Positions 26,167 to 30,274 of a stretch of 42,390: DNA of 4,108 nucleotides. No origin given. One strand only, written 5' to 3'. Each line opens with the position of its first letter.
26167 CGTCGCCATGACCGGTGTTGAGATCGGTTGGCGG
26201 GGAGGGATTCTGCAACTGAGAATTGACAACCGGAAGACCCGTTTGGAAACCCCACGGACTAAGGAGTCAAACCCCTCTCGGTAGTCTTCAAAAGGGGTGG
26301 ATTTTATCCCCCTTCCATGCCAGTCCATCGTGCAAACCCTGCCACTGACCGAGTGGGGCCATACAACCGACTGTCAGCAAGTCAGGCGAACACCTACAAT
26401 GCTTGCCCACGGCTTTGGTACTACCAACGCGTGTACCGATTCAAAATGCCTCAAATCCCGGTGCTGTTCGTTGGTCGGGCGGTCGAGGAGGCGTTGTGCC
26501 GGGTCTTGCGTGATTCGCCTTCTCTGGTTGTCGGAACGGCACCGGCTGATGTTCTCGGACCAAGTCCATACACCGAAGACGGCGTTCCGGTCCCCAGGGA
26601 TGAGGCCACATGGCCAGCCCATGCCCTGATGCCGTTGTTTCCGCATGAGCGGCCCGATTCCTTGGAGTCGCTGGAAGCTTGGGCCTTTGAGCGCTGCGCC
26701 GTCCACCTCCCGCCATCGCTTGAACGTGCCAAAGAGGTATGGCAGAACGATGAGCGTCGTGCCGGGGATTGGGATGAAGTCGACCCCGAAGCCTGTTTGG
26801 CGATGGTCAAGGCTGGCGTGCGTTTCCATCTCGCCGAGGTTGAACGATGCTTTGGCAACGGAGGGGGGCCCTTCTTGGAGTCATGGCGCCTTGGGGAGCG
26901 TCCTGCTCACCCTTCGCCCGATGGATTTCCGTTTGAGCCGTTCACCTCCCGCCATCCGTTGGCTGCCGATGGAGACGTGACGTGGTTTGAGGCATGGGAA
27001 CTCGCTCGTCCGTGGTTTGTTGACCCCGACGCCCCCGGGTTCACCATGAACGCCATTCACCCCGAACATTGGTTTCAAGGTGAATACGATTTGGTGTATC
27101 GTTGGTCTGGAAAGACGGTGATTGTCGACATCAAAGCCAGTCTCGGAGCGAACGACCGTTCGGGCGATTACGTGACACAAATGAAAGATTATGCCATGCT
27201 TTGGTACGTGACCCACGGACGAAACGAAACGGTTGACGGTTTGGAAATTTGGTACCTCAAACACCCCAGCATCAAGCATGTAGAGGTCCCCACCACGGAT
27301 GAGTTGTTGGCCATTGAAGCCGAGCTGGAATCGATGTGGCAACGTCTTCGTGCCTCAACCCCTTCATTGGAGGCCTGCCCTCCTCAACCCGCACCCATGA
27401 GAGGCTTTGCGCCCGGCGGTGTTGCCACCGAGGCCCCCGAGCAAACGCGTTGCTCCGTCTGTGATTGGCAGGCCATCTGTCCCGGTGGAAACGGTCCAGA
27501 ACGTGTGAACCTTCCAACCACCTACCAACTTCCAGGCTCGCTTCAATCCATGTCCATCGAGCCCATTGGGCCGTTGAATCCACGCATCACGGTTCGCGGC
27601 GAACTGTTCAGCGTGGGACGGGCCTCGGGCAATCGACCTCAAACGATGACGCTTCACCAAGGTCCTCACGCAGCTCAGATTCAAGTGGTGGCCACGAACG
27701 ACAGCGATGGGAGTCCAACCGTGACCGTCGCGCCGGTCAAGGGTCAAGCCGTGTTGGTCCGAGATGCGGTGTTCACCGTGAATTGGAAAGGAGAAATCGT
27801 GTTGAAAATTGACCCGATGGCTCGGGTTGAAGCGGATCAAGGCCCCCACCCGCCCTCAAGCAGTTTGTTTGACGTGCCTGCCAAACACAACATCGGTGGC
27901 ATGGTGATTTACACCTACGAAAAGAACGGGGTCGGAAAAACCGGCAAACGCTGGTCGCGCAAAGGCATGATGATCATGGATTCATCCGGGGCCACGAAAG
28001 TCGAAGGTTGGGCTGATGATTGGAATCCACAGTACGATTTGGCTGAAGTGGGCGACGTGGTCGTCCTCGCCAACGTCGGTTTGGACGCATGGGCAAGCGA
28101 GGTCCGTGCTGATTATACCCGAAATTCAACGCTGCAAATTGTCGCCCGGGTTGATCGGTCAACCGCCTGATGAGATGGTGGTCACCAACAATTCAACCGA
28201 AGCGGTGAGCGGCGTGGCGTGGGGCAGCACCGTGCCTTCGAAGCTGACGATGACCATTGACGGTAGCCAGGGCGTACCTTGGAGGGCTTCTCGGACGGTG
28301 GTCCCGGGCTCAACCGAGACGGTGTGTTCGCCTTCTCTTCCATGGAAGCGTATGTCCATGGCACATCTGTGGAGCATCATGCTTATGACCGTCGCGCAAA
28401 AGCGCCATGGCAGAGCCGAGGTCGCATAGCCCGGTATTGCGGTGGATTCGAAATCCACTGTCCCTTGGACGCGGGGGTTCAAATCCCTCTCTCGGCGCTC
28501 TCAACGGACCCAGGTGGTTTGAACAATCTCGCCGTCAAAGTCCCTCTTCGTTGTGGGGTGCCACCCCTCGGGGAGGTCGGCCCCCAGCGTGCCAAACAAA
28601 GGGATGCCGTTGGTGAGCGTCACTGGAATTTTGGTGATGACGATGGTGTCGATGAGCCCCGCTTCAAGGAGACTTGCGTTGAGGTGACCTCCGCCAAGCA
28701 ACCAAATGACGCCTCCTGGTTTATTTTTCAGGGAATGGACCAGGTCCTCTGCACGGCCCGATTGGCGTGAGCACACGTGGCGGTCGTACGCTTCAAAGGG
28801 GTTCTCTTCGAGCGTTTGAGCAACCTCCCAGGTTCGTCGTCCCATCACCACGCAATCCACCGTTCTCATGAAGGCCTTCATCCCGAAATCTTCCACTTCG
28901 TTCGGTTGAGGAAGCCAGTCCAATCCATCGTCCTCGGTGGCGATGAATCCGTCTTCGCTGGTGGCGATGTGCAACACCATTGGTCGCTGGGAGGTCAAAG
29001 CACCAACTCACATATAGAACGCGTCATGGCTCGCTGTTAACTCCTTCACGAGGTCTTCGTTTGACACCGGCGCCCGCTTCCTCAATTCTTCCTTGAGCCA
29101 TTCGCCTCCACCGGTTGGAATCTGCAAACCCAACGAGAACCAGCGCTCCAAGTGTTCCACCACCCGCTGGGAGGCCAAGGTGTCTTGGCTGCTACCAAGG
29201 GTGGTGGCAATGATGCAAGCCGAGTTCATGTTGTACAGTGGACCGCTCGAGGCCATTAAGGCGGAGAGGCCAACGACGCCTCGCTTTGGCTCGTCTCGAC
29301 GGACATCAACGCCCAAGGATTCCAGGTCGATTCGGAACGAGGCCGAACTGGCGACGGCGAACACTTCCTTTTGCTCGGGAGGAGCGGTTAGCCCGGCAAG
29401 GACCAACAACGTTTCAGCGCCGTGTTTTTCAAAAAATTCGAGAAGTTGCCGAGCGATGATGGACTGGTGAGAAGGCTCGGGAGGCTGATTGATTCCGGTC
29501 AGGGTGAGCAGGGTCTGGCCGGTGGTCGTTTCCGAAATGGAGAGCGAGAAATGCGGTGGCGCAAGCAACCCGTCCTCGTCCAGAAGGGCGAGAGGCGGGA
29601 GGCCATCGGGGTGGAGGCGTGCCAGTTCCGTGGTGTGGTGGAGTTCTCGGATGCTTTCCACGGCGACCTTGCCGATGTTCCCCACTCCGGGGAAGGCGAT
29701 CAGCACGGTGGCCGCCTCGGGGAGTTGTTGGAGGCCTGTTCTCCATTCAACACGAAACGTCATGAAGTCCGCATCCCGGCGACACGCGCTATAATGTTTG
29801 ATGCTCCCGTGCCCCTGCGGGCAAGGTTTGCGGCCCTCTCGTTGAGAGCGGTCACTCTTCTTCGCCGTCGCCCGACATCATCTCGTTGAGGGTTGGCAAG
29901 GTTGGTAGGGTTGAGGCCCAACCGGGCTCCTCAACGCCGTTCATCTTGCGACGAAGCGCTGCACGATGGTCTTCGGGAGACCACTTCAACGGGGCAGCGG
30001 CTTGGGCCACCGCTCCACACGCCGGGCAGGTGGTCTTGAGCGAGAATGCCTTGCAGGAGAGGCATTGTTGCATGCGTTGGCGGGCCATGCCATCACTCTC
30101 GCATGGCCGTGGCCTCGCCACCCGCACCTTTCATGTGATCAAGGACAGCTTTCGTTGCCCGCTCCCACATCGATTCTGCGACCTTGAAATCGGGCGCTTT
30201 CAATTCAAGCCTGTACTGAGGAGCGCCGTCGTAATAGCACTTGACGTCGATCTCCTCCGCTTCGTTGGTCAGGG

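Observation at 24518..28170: Tandem paralogous Fe-S Cas4/Exo5-like nuclease::double-OB fusion proteins: a candidate two-subunit ssDNA nuclease with no known partner genes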

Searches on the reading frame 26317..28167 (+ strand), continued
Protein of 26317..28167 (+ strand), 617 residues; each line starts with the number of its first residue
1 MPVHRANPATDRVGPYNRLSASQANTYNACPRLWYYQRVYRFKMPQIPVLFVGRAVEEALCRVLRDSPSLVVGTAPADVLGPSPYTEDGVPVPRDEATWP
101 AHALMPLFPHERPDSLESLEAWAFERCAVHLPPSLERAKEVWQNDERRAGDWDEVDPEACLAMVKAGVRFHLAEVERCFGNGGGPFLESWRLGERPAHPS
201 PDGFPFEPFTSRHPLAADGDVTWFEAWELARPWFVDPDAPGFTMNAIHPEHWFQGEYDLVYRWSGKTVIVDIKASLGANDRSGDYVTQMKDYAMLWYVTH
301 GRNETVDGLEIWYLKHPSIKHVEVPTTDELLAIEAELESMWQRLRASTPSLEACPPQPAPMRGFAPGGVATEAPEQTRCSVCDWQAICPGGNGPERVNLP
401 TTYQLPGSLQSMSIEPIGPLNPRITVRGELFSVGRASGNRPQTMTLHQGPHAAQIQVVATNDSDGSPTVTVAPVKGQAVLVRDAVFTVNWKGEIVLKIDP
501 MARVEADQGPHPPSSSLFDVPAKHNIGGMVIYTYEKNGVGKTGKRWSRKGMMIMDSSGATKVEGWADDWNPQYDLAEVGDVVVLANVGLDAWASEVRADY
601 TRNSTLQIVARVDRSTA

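Call 59: find_encoding_contigs(protein=P0268, flank=10000, max_places=1)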
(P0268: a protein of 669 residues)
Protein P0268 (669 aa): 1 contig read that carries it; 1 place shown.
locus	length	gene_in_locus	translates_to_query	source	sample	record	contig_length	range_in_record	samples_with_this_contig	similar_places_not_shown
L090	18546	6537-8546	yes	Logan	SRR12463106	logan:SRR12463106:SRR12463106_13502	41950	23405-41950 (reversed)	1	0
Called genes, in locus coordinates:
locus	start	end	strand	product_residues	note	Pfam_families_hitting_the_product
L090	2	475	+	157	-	?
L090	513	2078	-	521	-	PF07992:Pyr_redox_2 (faint), PF00070:Pyr_redox (faint), PF00890:FAD_binding_2 (weak), PF01266:DAO (weak), PF03486:HI0933_like (faint), PF12831:FAD_oxidored, PF13450:NAD_binding_8, PF01593:Amino_oxidase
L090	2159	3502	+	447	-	-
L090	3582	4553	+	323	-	PF00494:SQS_PSY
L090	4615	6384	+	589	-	PF04068:Fer4_RLI, PF00037:Fer4 (weak), PF12837:Fer4_6 (weak), PF02463:SMC_N (faint), PF00005:ABC_tran, PF13238:AAA_18 (faint), PF13304:AAA_21 (faint), PF00005:ABC_tran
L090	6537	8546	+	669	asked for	PF12705:PDDEXK_1 (faint)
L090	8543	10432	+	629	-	PF12705:PDDEXK_1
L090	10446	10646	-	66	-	-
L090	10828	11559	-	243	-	PF09754:PAC2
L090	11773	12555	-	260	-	PF00575:S1 (weak), PF07541:EIF_2_alpha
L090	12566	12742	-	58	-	PF01667:Ribosomal_S27e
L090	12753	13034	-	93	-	PF00935:Ribosomal_L44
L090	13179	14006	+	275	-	-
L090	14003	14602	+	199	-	-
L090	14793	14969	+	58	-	PF01907:Ribosomal_L37e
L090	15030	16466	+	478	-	PF13522:GATase_6 (weak), PF13537:GATase_7, PF00156:Pribosyltran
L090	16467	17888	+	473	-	PF13522:GATase_6, PF13537:GATase_7, PF00156:Pribosyltran (weak)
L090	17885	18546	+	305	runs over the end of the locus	PF02926:THUMP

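Call 62: find_homologous_proteins(query=A3, max_evalue=0.001)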
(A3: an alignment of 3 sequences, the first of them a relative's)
Query A3 (3 sequences) (445 aa, profile of the alignment): 9 proteins with E <= 0.001 among 8000 candidates.
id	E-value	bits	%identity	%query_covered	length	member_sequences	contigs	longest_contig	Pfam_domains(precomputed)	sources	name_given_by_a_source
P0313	1.9e-231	787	100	100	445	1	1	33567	PF12705.14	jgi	jgi:hypothetical protein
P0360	1.2e-212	725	33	68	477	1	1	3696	PF12705.14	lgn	-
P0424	1.5e-147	510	36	87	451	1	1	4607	PF12705.14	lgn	-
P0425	2.3e-141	490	36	92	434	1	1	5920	PF12705.14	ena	-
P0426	1.1e-137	478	37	93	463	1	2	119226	PF12705.14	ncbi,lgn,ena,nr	ncbi:MAG: hypothetical protein EXS14_09145 [Planctomycetes bacterium]|nr:hypothetical protein [Planc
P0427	1.3e-137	478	36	93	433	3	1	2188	PF12705.14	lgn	-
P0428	5.1e-137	476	37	91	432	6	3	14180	PF12705.14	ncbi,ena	-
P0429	2.7e-136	473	36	87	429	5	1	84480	PF12705.14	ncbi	-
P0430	6.7e-136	472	35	88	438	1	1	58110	PF12705.14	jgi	jgi:hypothetical protein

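Call 63: find_encoding_contigs(protein=P0426, flank=8000, max_places=2)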
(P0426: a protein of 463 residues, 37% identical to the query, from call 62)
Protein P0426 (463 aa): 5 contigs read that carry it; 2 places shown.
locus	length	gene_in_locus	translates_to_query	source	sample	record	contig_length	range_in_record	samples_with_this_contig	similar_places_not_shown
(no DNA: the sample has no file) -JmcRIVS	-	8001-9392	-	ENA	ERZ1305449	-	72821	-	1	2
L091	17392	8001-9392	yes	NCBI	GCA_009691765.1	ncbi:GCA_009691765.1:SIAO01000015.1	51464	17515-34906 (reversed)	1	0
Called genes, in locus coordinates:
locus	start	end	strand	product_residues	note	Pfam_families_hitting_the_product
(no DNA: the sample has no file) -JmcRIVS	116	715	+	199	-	PF00355:Rieske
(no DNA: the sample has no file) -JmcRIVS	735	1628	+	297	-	PF00033:Cytochrome_B, PF13631:Cytochrom_B_N_2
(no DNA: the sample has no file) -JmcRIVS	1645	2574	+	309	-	-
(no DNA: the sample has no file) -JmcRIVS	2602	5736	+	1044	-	PF00034:Cytochrom_C (faint), PF09699:Paired_CXXCH_1 (faint), PF13442:Cytochrome_CBB3 (faint), PF14522:Cytochrome_C7 (faint), PF02433:FixO (faint)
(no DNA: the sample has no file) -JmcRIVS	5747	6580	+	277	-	PF02985:HEAT (faint), PF13646:HEAT_2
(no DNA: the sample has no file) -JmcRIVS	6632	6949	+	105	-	PF12838:Fer4_7 (faint), PF14697:Fer4_21 (faint)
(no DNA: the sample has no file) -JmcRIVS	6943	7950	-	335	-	-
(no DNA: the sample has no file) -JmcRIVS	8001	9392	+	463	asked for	PF12705:PDDEXK_1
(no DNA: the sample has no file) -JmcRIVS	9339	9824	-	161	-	-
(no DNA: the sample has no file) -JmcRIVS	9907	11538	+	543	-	PF04389:Peptidase_M28, PF01546:Peptidase_M20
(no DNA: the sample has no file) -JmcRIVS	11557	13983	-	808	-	PF11974:bMG3 (faint), PF13715:CarbopepD_reg_2 (faint), PF13620:CarboxypepD_reg (weak)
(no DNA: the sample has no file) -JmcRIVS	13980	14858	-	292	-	PF00763:THF_DHG_CYH, PF02882:THF_DHG_CYH_C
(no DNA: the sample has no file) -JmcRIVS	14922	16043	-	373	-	PF13649:Methyltransf_25 (faint), PF05175:MTS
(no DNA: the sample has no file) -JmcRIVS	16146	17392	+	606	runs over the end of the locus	PF01370:Epimerase, PF13489:Methyltransf_23 (weak), PF13847:Methyltransf_31 (weak), PF08241:Methyltransf_11, PF13649:Methyltransf_25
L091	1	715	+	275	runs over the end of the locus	PF00355:Rieske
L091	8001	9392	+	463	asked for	PF12705:PDDEXK_1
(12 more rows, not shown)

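Call 64: find_encoding_contigs(protein=P0429, flank=8000, max_places=1)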
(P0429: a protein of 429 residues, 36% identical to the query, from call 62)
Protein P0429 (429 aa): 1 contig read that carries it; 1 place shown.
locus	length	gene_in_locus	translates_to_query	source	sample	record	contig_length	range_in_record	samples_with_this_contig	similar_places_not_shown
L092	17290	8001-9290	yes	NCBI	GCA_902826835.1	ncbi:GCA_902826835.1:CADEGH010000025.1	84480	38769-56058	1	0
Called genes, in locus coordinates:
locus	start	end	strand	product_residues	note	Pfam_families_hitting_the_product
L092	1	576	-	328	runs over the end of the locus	-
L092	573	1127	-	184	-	-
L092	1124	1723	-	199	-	PF04542:Sigma70_r2, PF08281:Sigma70_r4_2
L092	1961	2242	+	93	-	-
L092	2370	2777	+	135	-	-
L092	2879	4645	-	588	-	-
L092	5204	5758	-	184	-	-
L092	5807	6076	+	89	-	PF01527:HTH_Tnp_1 (weak)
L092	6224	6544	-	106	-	PF12838:Fer4_7 (faint), PF14697:Fer4_21 (weak), PF12797:Fer4_2 (faint)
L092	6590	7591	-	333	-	-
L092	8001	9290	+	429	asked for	PF12705:PDDEXK_1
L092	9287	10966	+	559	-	PF04389:Peptidase_M28, PF01546:Peptidase_M20 (weak), PF00595:PDZ (weak), PF13180:PDZ_2 (weak), PF17820:PDZ_6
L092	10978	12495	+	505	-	PF02541:Ppx-GppA, PF21447:Ppx-GppA_III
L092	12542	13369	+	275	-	PF12740:PETase (weak), PF01738:DLH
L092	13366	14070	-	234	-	-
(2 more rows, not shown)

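Call 68: fold_search(model_id=the predicted structure, library=viral)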
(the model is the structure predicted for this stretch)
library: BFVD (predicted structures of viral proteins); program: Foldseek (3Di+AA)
matches with E <= 10: 1029; with E <= 0.001: 35
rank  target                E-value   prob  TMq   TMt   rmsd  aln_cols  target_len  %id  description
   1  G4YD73                1.2e-06  1.00  0.10  0.28  16.4       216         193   12  (no name in the UniProt tables at hand)
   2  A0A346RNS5            1.5e-06  1.00  0.13  0.17  24.6       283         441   12  Lef-3 [Cryptophlebia peltastica nucleopolyhedrovirus]
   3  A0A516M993            2.3e-06  1.00  0.13  0.24  13.2       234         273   12  (no name in the UniProt tables at hand)
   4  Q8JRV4                2.4e-06  1.00  0.12  0.20  24.4       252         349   10  Late expression factor 3 [Phthorimaea operculella granulovirus]
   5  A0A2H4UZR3            3.3e-06  1.00  0.11  0.18  18.7       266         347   12  LEF-3 [Operophtera brumata nucleopolyhedrovirus]
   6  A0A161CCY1            4.2e-06  1.00  0.11  0.16  17.1       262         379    8  LEF-3 [Urbanus proteus nucleopolyhedrovirus]
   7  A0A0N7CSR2            4.9e-06  1.00  0.11  0.15  24.5       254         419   10  LEF-3 [Buzura suppressaria nuclear polyhedrosis virus]
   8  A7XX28                5.5e-06  1.00  0.24  0.47  11.7       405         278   14  RecB family exonuclease [Thermus virus P23-45]
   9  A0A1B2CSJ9            5.5e-06  1.00  0.11  0.18  19.4       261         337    8  PlxyGVORF95 protein [Plutella xylostella granulovirus]
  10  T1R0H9                6.5e-06  0.99  0.12  0.16  23.6       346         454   11  LEF-3 [Chrysodeixis chalcites nucleopolyhedrovirus]
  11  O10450                8.1e-06  1.00  0.11  0.18  24.6       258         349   10  LEF-3 [Spodoptera littoralis nuclear polyhedrosis virus]
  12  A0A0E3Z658            1.7e-05  1.00  0.11  0.10  17.4       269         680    8  Lef3 [Lambdina fiscellaria nucleopolyhedrovirus]
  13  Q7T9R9                2.2e-05  1.00  0.12  0.20  20.1       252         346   11  Lef-3 [Adoxophyes orana granulovirus]
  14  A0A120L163            4.4e-05  1.00  0.11  0.19  16.7       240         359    8  Uncharacterized protein [Cnaphalocrocis medinalis granulovirus]
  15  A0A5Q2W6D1            4.4e-05  1.00  0.11  0.07  15.2       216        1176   10  (no name in the UniProt tables at hand)
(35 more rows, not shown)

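Call 71: search_protein_families(library=padloc, proteins=[window:26317-28167:+], max_evalue=0.01)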
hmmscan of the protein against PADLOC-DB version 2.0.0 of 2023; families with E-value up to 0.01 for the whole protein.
window:26317-28167:+ (617 aa): 6 families
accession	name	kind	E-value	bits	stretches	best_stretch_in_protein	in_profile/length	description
PDLC01250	Cas4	-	2.4e-06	25.9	0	254-327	63-129/168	"CAS-I,CAS-II,CAS-III,CAS-IV,CAS-V,CAS-VI; acquisition_associated"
PDLC00943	Cas4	-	9.8e-05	20.4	0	21-66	3-48/180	CRISPR-associated protein Cas4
PDLC01447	Cas4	-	0.00025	19.5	0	18-61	4-45/161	"CAS-I,CAS-II,CAS-III,CAS-IV,CAS-V,CAS-VI; acquisition_associated"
PDLC00059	DruK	-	0.0049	14.1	1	253-354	126-225/326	PD-(D/E)XK nuclease superfamily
PDLC00944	Cas4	-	0.0074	14.5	0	22-65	4-47/177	Cas4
PDLC00060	DruK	-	0.008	13.5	0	248-305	138-195/347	PD-(D/E)XK nuclease superfamily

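Call 72: search_protein_families(library=phrogs, proteins=[window:26317-28167:+], max_evalue=0.01)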
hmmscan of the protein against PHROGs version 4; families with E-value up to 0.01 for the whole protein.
window:26317-28167:+ (617 aa): 3 families
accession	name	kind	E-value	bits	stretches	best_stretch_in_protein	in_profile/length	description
phrog_69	-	DNA, RNA and nucleotide metabolism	1.1e-06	29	1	16-41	87-112/501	exonuclease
phrog_1706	-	DNA, RNA and nucleotide metabolism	7e-05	23.4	1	254-391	123-245/293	CRISPR/Cas system associated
phrog_298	-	DNA, RNA and nucleotide metabolism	0.00052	20.5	1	250-325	163-238/293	exonuclease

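Call 92: find_related_loci(query=A1, collection=viral_contigs, flank=6000)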
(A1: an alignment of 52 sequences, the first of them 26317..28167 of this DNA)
Query A1 (617 aa) in viral_contigs; peptide patterns used: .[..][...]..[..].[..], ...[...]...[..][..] (x = any residue, [..] = any of these).
20 stretches matched a pattern, but none encodes a relative of the query by tblastn (E <= 1e-3).

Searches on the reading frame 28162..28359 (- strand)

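Call 82: search_protein_families(library=pfam, proteins=[window:28162-28359:-], max_evalue=1)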
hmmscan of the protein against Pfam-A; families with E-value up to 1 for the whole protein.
window:28162-28359:- (66 aa): 1 family
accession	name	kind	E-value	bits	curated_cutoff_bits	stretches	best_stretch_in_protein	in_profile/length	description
PF21403.4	OTU1_UBXL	-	0.096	13.7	22.7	1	1-24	1-24/49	OTU1, UBXL domain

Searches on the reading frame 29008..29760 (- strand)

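Call 11: search_protein_families(library=pfam, proteins=[window:29008-29760:-], max_evalue=0.00001)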
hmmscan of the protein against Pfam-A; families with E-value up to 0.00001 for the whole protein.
window:29008-29760:- (250 aa): 1 family
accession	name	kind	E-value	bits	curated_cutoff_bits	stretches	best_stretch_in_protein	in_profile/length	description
PF09754.15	PAC2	-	1.8e-25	90.4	25.8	1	20-217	2-198/215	PAC2 family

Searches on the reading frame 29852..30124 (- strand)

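Call 11: search_protein_families(library=pfam, proteins=[window:29852-30124:-], max_evalue=0.00001)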
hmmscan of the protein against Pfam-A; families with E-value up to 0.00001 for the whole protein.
window:29852-30124:- (90 aa): 1 family
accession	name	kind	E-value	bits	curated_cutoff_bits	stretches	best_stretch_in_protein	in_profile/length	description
PF04135.18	Nop10p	-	2.7e-10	40.6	27.2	1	16-61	3-48/52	Nucleolar RNA-binding protein, Nop10p family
